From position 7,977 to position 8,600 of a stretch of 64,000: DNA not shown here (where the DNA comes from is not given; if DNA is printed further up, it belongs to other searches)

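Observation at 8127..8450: Unrecognised 107-aa single-pass membrane protein gene wedged between the ATPase and permease genes of a NitT/TauT importer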

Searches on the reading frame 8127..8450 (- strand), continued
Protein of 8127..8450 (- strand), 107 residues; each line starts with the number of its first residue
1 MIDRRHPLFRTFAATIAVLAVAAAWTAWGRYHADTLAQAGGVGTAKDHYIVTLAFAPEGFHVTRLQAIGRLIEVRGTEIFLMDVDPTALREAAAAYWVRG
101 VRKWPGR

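Call 31: find_encoding_contigs(protein=P0055, flank=6000, max_places=2)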
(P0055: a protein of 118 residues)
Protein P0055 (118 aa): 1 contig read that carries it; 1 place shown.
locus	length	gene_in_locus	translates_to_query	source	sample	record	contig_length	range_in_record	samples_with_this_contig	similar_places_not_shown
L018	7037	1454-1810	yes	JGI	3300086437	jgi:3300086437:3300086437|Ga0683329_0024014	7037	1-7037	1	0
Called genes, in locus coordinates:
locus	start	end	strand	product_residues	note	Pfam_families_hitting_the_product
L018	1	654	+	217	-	?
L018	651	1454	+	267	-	PF02679:ComA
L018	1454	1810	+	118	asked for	-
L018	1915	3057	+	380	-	PF13379:NMT1_2, PF09084:NMT1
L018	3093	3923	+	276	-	PF00005:ABC_tran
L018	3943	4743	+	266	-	PF00528:BPD_transp_1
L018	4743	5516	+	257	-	PF00528:BPD_transp_1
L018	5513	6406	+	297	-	PF13292:DXP_synthase_N (faint), PF00456:Transketolase_N, PF00676:E1_dh (weak)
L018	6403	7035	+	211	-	?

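Call 34: list_cluster_members(proteins=[P0001, P0014, P0047, P0012, P0128, P0169])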
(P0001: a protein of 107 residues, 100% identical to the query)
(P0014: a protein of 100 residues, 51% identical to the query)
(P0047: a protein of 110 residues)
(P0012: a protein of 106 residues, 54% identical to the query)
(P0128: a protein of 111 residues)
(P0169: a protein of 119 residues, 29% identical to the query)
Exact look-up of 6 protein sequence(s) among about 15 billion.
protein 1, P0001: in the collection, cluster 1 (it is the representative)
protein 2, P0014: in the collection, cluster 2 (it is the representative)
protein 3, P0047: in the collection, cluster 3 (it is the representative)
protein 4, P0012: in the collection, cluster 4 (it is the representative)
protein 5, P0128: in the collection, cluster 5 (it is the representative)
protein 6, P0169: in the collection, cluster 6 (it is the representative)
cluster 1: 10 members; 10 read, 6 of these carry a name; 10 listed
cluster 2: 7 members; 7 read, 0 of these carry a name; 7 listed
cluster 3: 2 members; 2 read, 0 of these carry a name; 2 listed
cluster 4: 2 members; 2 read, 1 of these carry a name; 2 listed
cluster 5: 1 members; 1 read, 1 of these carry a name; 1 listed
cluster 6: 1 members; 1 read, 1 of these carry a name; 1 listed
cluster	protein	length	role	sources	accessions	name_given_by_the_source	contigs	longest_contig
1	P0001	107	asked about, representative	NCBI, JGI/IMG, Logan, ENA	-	hypothetical protein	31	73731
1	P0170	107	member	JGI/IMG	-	hypothetical protein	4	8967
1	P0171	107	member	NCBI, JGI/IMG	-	hypothetical protein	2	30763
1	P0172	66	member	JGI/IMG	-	hypothetical protein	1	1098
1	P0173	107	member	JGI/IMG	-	hypothetical protein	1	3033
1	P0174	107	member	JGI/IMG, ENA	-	hypothetical protein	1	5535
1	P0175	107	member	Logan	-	-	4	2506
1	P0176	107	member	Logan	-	-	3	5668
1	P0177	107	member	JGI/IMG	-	-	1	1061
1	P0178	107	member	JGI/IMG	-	-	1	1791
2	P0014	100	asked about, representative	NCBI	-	-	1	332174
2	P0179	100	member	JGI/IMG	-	-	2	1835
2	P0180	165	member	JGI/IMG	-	-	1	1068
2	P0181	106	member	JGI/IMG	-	-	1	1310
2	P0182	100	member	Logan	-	-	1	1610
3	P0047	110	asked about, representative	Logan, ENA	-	-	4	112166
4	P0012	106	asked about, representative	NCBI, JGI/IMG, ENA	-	hypothetical protein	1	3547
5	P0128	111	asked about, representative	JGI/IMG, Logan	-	hypothetical protein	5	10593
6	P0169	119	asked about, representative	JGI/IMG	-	hypothetical protein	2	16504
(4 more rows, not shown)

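Call 36: find_related_loci(query=A3, collection=metagenome_contigs, flank=6000)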
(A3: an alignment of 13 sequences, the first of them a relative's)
Query A3 (108 aa) in metagenome_contigs; peptide patterns used: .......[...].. (x = any residue, [..] = any of these).
65 stretches matched a pattern; 11 encode a relative of the query (tblastn E <= 1e-3); 11 distinct loci.
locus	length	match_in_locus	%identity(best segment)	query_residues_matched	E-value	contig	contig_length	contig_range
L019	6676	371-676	55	9-108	7e-29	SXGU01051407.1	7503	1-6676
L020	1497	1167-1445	51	9-99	2e-25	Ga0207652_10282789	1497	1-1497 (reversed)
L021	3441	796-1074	51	9-99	8e-25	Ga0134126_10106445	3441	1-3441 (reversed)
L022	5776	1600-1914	39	6-107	7e-18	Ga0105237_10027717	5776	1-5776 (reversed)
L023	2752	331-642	36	7-107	2e-16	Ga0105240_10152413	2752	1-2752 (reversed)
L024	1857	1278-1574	33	7-103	2e-14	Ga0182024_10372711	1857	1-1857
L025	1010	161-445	39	11-103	7e-13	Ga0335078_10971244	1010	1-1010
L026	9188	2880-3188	29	1-106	3e-12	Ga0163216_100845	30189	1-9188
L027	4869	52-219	39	52-107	8e-12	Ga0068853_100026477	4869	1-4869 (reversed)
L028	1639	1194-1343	38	51-100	2e-9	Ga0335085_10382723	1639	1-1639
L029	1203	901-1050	38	51-100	2e-9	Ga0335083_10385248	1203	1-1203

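Call 46: search_solved_structures(query=A2, max_evalue=10)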
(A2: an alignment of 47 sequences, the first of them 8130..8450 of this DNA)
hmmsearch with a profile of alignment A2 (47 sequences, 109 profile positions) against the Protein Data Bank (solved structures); distinct sequences matched with E-value up to 10: 1.
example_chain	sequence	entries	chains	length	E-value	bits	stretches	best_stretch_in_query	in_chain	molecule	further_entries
6m6z_A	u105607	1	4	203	4.6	10.9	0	3-50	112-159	TMH4C4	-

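Call 49: search_dna_similar(query=window:8130-8450:-, collection=plasmids, mode=protein, max_evalue=0.001, max_rows=30)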
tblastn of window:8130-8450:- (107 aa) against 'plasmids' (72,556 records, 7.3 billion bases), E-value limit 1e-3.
No match.

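Call 50: search_dna_similar(query=P0018, collection=plasmids, mode=protein, max_evalue=0.01, max_rows=30)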
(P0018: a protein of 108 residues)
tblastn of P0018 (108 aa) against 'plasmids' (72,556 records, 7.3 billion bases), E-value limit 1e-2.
Records with a match: 1; places in all: 1; records where one place covers at least 80% of the query: 1.
Best place of each record, by identity: <60% 1.
By first word of the organism name: Agrobacterium 1.
By predicted mobility (MOB-suite, as given by PLSDB): conjugative 1.
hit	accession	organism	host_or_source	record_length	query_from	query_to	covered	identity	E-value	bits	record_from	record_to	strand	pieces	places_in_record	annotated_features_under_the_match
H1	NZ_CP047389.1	Agrobacterium sp. CGMCC 11546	whole organism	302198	2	105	96%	29.6%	1e-6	52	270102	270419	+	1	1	hypothetical protein | ABC transporter ATP-binding protein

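Call 52: get_annotated_region(hit=H1, flank=8000)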
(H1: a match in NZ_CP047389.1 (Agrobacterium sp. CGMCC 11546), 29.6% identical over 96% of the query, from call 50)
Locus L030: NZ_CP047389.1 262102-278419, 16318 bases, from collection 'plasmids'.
description: Agrobacterium sp. CGMCC 11546 plasmid pA
organism: Agrobacterium sp. CGMCC 11546 (NCBI taxid 2579248)
taxonomy: Bacteria; Pseudomonadota; Alphaproteobacteria; Hyphomicrobiales; Rhizobiaceae; Agrobacterium; Agrobacterium sp. CGMCC 11546
host: -; source: whole organism; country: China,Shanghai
typing (MOB-suite, as given by PLSDB): conjugative; relaxase MOBQ; mating-pair formation MPF_T
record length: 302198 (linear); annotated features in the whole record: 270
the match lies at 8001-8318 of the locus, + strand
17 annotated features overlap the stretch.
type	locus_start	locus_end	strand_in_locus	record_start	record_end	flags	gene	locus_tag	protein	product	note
CDS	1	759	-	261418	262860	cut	gvpD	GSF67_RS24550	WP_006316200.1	ATPase domain-containing protein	-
CDS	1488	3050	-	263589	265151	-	-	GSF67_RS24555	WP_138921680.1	alpha/beta hydrolase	-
CDS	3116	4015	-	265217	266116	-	-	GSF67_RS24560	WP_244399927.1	formylglycine-generating enzyme family protein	-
CDS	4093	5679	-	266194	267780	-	-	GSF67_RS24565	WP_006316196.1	sulfatase-like hydrolase/transferase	-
CDS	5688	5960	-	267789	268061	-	-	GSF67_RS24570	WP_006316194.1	hypothetical protein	-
CDS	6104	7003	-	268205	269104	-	-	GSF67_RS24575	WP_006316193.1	LysR family transcriptional regulator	GO:0006355 - regulation of DNA-templated transcription [Evidence IEA]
CDS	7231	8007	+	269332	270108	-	-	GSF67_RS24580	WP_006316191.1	ABC transporter ATP-binding protein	GO:0006810 - transport [Evidence IEA]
CDS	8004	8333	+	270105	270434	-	-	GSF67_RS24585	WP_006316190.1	hypothetical protein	-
CDS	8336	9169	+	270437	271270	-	-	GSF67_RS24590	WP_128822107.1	ABC transporter permease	-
CDS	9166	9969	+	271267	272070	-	-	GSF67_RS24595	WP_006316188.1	ABC transporter permease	-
CDS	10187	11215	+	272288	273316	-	-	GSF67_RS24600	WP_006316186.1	ABC transporter substrate-binding protein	-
CDS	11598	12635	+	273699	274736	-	-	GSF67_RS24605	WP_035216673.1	IS110 family transposase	-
CDS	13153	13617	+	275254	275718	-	-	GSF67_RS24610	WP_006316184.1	hypothetical protein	-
CDS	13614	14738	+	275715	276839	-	-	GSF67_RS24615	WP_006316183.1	hypothetical protein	-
CDS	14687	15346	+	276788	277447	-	-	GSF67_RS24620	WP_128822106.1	hypothetical protein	-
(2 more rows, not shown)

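Call 55: find_encoding_contigs(protein=P0001, flank=3000, max_places=4)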
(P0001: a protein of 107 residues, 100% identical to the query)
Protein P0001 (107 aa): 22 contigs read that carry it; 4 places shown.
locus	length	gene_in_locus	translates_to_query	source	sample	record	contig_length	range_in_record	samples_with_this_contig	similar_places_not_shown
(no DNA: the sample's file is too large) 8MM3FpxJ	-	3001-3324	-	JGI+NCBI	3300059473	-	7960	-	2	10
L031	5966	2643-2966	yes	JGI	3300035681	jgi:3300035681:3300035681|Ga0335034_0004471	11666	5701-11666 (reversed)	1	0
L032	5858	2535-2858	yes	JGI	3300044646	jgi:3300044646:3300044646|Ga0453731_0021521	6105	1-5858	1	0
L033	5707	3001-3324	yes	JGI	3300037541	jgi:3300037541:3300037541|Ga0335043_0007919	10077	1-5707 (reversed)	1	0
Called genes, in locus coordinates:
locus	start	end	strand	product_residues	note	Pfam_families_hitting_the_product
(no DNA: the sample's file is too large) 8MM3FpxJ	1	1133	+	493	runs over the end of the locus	PF00884:Sulfatase, PF01663:Phosphodiest (faint), PF16347:SGSH_C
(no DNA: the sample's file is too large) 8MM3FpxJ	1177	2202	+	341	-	PF13379:NMT1_2, PF09084:NMT1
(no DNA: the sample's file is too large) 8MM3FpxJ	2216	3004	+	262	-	PF00005:ABC_tran, PF13304:AAA_21 (faint)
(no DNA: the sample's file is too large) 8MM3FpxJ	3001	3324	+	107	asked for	-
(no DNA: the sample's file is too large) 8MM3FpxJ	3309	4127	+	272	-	PF00528:BPD_transp_1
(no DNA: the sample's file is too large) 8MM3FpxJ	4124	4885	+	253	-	PF00528:BPD_transp_1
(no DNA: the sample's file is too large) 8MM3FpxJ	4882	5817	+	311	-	PF00248:Aldo_ket_red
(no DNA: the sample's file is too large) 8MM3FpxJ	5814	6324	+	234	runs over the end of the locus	?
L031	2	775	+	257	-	?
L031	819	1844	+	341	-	PF13379:NMT1_2, PF09084:NMT1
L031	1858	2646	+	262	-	PF00005:ABC_tran, PF13304:AAA_21 (faint)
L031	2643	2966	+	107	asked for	-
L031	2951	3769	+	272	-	PF00528:BPD_transp_1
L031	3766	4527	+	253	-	PF00528:BPD_transp_1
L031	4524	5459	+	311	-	PF00248:Aldo_ket_red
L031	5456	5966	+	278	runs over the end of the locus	PF04909:Amidohydro_2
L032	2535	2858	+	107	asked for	-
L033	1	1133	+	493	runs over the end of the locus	PF00884:Sulfatase, PF01663:Phosphodiest (faint), PF16347:SGSH_C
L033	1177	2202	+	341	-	PF13379:NMT1_2, PF09084:NMT1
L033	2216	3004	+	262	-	PF00005:ABC_tran, PF13304:AAA_21 (faint)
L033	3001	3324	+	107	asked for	-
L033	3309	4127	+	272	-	PF00528:BPD_transp_1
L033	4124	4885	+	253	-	PF00528:BPD_transp_1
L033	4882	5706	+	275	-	?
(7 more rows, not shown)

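Call 56: find_encoding_contigs(protein=P0169, flank=6000, max_places=1)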
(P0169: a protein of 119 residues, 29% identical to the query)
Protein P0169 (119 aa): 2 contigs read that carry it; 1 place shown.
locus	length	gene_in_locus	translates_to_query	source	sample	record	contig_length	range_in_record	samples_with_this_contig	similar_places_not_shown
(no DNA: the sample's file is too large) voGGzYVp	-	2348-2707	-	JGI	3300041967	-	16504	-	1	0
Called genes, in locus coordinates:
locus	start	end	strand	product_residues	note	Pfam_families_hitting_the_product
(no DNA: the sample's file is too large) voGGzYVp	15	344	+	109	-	PF01989:AcnX_swivel_put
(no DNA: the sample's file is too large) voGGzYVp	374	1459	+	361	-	-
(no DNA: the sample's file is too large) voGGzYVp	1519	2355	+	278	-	PF02679:ComA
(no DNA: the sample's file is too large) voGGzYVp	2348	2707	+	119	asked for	-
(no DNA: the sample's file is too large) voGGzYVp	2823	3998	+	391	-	PF13379:NMT1_2, PF09084:NMT1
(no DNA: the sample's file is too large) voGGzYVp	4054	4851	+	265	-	PF00005:ABC_tran, PF13304:AAA_21 (faint)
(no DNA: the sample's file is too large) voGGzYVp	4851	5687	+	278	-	PF00528:BPD_transp_1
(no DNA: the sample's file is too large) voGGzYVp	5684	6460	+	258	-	PF00528:BPD_transp_1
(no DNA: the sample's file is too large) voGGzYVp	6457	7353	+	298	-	PF13292:DXP_synthase_N (faint), PF00456:Transketolase_N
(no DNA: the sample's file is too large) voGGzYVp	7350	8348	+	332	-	PF02779:Transket_pyr, PF02780:Transketolase_C, PF22613:Transketolase_C_1 (weak)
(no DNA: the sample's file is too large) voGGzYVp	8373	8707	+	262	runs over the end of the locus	PF00392:GntR, PF07729:FCD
